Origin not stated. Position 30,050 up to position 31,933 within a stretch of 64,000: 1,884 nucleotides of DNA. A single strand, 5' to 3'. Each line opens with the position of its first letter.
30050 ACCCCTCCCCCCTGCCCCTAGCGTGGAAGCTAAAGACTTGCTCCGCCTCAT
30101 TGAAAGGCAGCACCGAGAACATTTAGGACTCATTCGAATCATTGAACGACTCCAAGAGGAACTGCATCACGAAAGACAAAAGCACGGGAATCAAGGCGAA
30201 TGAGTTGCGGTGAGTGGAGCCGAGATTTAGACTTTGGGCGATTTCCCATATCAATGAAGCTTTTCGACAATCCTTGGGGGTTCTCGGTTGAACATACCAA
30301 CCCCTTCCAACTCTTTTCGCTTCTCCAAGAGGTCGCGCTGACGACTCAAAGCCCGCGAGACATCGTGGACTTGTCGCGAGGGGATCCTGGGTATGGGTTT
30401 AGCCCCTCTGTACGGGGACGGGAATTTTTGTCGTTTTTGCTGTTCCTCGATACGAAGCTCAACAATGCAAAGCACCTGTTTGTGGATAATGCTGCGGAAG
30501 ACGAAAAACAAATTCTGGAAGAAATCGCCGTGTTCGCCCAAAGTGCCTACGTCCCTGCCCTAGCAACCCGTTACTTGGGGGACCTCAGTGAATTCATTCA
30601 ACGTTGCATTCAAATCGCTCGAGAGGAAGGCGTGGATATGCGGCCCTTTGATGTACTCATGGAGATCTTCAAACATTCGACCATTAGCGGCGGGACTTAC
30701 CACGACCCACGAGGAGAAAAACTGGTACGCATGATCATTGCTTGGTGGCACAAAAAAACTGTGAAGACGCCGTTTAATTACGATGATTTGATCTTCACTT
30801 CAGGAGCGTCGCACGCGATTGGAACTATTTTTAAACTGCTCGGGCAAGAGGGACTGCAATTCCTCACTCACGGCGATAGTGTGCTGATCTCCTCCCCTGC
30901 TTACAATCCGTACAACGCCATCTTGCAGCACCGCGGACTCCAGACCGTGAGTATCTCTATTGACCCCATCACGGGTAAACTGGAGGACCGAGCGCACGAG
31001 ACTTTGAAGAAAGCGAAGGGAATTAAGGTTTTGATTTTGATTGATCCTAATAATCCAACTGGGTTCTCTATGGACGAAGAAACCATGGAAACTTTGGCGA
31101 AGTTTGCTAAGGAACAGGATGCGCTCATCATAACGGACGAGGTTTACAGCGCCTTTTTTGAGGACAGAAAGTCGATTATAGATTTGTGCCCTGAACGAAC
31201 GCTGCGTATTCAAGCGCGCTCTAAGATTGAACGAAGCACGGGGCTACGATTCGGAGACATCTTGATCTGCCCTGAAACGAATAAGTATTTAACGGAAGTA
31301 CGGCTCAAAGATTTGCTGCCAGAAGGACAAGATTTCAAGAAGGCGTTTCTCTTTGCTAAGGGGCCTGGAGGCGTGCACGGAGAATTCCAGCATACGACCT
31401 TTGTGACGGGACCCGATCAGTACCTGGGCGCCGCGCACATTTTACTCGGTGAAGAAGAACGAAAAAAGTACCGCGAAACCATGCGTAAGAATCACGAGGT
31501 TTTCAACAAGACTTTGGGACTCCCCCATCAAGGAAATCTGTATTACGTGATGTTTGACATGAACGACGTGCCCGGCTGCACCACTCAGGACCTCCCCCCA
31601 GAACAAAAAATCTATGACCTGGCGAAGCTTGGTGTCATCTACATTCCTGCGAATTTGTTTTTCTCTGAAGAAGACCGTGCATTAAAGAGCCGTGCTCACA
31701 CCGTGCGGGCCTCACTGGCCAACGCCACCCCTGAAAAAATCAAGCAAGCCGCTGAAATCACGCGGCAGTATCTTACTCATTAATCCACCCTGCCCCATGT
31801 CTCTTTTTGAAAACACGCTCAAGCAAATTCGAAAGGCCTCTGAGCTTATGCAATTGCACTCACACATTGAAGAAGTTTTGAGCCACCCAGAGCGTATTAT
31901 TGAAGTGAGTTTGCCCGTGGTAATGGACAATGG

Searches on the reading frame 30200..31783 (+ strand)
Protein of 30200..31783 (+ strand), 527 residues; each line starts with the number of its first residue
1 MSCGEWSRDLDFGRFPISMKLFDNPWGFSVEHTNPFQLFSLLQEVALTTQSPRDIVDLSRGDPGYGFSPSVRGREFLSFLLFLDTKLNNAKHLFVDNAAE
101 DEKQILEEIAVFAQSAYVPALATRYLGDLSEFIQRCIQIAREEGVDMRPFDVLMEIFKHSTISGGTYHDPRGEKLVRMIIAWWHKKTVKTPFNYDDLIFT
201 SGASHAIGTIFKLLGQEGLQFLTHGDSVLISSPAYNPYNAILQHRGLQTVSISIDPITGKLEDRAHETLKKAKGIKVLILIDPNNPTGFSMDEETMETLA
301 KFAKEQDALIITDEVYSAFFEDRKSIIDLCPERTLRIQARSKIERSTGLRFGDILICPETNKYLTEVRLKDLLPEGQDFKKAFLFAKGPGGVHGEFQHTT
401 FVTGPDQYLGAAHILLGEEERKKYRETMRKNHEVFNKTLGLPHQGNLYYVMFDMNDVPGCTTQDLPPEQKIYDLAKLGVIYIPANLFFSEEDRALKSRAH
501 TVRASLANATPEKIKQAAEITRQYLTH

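Call 74: search_protein_families(library=pfam, proteins=[window:30200-31783:+], max_evalue=0.00001)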
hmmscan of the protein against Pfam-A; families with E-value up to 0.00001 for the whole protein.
window:30200-31783:+ (527 aa): 1 family
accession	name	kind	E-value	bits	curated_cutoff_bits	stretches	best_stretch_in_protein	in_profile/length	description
PF00155.27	Aminotran_1_2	-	1.4e-23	84.1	19.7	1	166-518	37-358/361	Aminotransferase class I and II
